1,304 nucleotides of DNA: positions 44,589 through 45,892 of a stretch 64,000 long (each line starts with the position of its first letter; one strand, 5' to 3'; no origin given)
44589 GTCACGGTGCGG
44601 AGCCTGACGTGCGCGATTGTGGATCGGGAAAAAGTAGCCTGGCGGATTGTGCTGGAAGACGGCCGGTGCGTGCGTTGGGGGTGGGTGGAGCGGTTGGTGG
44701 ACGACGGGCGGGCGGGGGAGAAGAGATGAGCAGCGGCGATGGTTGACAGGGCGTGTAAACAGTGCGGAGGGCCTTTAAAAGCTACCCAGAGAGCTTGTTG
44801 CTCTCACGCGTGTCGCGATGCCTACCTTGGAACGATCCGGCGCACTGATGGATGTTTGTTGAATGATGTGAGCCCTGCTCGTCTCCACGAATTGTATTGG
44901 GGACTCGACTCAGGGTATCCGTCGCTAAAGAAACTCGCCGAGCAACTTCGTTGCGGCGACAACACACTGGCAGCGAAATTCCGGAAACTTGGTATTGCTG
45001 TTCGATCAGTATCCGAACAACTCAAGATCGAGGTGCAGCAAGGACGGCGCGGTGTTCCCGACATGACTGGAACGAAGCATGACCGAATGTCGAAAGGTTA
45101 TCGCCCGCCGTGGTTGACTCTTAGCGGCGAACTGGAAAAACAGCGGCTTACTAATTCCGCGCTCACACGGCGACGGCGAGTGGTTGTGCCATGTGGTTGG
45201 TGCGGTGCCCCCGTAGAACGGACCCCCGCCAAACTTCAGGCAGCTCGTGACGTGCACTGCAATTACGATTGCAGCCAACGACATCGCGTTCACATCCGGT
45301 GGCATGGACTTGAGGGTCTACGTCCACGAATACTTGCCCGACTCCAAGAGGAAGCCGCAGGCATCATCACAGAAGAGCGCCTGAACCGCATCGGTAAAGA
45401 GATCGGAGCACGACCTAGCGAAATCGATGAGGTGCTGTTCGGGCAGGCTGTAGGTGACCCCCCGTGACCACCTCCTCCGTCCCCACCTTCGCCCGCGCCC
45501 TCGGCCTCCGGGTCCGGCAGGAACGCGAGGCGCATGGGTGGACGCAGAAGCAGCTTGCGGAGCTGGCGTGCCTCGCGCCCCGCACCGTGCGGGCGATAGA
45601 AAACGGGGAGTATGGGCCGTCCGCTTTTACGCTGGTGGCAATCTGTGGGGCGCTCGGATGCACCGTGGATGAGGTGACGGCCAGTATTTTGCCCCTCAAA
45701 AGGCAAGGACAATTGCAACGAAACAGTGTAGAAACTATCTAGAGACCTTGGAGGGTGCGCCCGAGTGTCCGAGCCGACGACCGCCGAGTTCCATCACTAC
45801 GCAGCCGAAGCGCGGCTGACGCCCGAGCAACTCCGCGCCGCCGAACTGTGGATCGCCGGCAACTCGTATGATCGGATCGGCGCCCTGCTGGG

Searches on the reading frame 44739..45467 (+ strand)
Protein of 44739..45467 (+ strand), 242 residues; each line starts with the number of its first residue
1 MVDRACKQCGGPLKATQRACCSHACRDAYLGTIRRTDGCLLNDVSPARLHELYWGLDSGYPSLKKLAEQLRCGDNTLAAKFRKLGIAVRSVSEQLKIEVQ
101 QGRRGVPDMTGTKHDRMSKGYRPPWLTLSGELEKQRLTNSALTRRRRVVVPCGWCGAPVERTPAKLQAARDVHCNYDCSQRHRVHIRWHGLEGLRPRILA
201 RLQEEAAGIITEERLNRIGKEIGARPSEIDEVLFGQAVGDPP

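Call 4: search_protein_families(library=pfam, proteins=[window:44739-45467:+], max_evalue=0.1)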
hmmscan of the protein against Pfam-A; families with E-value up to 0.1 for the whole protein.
window:44739-45467:+ (242 aa): 0 families

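Call 5: search_protein_families(library=phrogs, proteins=[window:44739-45467:+], max_evalue=0.01)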
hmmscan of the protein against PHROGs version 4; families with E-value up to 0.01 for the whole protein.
window:44739-45467:+ (242 aa): 2 families
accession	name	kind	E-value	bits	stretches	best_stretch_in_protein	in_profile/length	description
phrog_1271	-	DNA, RNA and nucleotide metabolism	6.5e-08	33.3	1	3-183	177-243/361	HNH endonuclease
phrog_8446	-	DNA, RNA and nucleotide metabolism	0.0088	16.7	0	18-157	37-148/211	HNH endonuclease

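Call 15: search_solved_structures(query=window:44739-45467:+, max_evalue=10, show_alignments=2)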
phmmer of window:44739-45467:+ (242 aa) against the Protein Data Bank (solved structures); distinct sequences matched with E-value up to 10: 1.
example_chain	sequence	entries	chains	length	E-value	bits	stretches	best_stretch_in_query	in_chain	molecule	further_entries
6bx3_F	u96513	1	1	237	1.5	11.6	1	134-189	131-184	COMPASS component SPP1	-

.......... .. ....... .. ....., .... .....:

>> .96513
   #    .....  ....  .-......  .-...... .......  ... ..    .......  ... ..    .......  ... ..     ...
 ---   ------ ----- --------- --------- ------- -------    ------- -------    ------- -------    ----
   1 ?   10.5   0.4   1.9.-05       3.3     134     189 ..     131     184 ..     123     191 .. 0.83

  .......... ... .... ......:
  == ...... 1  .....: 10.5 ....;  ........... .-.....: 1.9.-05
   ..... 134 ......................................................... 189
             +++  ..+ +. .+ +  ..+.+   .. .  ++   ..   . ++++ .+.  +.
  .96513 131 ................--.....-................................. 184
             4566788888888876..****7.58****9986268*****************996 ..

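Call 27: search_protein_families(library=ncbifam, proteins=[window:44739-45467:+], max_evalue=0.01)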
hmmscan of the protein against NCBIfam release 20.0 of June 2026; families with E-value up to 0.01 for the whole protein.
window:44739-45467:+ (242 aa): 0 families

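Call 32: search_protein_families(library=padloc, proteins=[window:44739-45467:+], max_evalue=0.001)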
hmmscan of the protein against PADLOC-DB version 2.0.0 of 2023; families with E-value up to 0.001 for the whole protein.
window:44739-45467:+ (242 aa): 0 families

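Call 37: find_homologous_proteins(query=window:44739-45467:+, max_evalue=0.001)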
Query window:44739-45467:+ (242 aa): 1 proteins with E <= 0.001 among 1246 candidates.
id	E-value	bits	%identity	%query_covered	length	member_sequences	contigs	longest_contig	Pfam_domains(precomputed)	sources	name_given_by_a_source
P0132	8.3e-163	558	100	100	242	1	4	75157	-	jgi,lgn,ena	-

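Call 46: search_protein_representatives(protein=window:44739-45467:+)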
Query: 242 residues. Proteins with E-value up to 0.001 (for the whole library): 78; up to 1e-10: 38; up to 1e-30: 1. The best 78 are listed.
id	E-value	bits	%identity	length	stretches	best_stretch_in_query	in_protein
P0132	2.6e-163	557.8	100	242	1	1-242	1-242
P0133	1.6e-23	100.0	40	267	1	40-229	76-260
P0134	2.2e-21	93.0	40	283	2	40-227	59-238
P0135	1.7e-20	90.0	35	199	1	42-233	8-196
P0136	4.0e-20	88.9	35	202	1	43-234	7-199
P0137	3.0e-19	86.0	41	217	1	39-218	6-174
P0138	9.7e-19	84.3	36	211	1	41-232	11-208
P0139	3.6e-18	82.5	35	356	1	42-233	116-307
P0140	3.9e-18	82.3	34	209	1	41-234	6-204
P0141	1.3e-15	74.0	36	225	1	41-236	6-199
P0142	2.2e-15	73.3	31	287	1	40-234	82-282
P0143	7.3e-15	71.6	34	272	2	41-232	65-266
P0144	1.2e-14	70.9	34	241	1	37-229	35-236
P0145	1.3e-14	70.8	33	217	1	39-234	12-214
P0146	1.6e-14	70.5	33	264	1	41-231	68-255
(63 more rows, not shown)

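Call 50: search_protein_families(library=pfam, alignment_id=A2, max_evalue=0.001)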
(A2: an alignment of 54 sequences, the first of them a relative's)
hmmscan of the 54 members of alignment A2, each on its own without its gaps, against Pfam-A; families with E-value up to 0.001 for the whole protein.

A. member 1, P0132 (242 aa): 0 families

B. families by the number of members that match (of 54 scanned): 37 families (the first 25 are shown)
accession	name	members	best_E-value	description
PF13384.12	HTH_23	15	1e-12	Homeodomain-like domain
PF13936.12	HTH_38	11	7.6e-08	Helix-turn-helix domain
PF04545.22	Sigma70_r4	10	8.2e-10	Sigma-70, region 4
PF13518.12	HTH_28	10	4.3e-09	Helix-turn-helix domain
PF02796.21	HTH_7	9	2.7e-07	Helix-turn-helix domain of resolvase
PF19575.5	HTH_58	8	5.6e-11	Helix-turn-helix domain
PF18024.7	HTH_50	6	5.3e-07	Helix-turn-helix domain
PF13730.12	HTH_36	6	8.1e-07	Helix-turn-helix domain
PF04218.19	CENP-B_N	6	2.5e-05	CENP-B N-terminal DNA-binding domain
PF08281.18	Sigma70_r4_2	5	8.3e-07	Sigma-70, region 4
PF13551.12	HTH_29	5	9.4e-06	Winged helix-turn helix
PF13542.12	HTH_Tnp_ISL3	5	1.1e-05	Helix-turn-helix domain of transposase family ISL3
PF01527.26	HTH_Tnp_1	4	9.7e-08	Transposase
PF12728.13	HTH_17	4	4.5e-07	Helix-turn-helix domain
PF00392.27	GntR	4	0.00017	Bacterial regulatory proteins, gntR family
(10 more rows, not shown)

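Call 56: predict_structure(alignment_id=A2)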
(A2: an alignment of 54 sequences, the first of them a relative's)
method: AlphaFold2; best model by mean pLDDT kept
length: 242 residues; sequences in the alignment: 54
mean_pLDDT: 84.4   pTM: 0.53
mean pLDDT of the five models: 84.4, 84.1, 84.1, 83.8, 83.2
residues with pLDDT >= 90: 162; 70-90: 17; 50-70: 51; < 50: 12
segments of 3 or more residues with pLDDT < 50: 30-32, 240-242
pLDDT, mean of each block of 10 residues (from residue 1): 58 52 52 59 96 97 97 95 98 96 83 56 64 90 95 98 95 98 98 97 88 95 97 79 48
secondary structure, 60 per line:
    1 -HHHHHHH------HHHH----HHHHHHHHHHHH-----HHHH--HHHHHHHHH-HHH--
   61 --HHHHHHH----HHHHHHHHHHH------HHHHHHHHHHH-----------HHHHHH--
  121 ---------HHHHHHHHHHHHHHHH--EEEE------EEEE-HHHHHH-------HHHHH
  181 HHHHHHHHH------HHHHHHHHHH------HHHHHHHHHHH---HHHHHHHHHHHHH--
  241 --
elements in order: H2-8 H15-18 H23-34 H40-43 H46-54 H63-69 H74-84 H91-101 H113-118 H130-145 E148-151 E158-161 H163-168 H176-189 H196-205 H212-222 H226-238

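Call 88: search_dna_similar(query=window:44739-45467:+, collection=phages, mode=protein, max_rows=15, max_evalue=0.001)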
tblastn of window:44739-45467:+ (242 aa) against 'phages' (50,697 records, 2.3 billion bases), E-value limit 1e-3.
No match.

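Call 91: find_related_loci(query=A5, collection=viral_contigs, flank=5000)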
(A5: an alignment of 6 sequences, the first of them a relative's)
Query A5 (242 aa) in viral_contigs; peptide patterns used: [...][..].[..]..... (x = any residue, [..] = any of these).
15 stretches matched a pattern; 2 encode a relative of the query (tblastn E <= 1e-3); 2 distinct loci.
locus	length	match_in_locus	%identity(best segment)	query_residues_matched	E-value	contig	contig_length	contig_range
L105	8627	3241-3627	26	44-167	6e-5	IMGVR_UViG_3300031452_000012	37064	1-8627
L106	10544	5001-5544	44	33-237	1e-7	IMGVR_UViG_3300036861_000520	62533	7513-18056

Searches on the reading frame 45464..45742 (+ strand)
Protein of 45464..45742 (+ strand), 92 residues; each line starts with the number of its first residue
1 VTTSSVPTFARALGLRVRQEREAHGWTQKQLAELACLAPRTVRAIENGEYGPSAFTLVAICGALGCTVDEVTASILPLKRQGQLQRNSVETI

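Call 9: search_protein_families(library=phrogs, proteins=[window:45464-45742:+], max_evalue=0.001)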
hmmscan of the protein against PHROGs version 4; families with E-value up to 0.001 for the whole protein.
window:45464-45742:+ (92 aa): 13 families
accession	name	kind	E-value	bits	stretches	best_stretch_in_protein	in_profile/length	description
phrog_3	-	transcription regulation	1.1e-12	49.5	1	10-71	86-145/430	transcriptional repressor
phrog_5823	-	transcription regulation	3.6e-12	47.2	1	11-83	5-78/404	transcriptional regulator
phrog_8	-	transcription regulation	4.5e-11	43.8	1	14-71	163-215/346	transcriptional regulator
phrog_4836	-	transcription regulation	3.2e-08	34.4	1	8-68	71-131/194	CII-like regulator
phrog_2328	-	transcription regulation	4e-08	34.1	1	7-69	11-72/128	transcriptional repressor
phrog_4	-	transcription regulation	1.2e-06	28.7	1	13-71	137-191/400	transcriptional repressor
phrog_1373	-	transcription regulation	1.5e-06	29.3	1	18-69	69-120/166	transcriptional regulator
phrog_6288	-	unknown function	6.4e-06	27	1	11-59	28-77/322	-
phrog_9908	-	DNA, RNA and nucleotide metabolism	2e-05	24.9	1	10-83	11-84/282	DNA binding protein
phrog_2439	-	transcription regulation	3.2e-05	24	1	14-69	9-64/367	transcriptional regulator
phrog_4739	-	unknown function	0.00039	21.1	1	14-67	69-122/167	-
phrog_2104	-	unknown function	0.00042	21.5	1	16-70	43-99/103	-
phrog_7241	-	transcription regulation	0.00047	21.2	1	17-71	66-120/122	transcriptional regulator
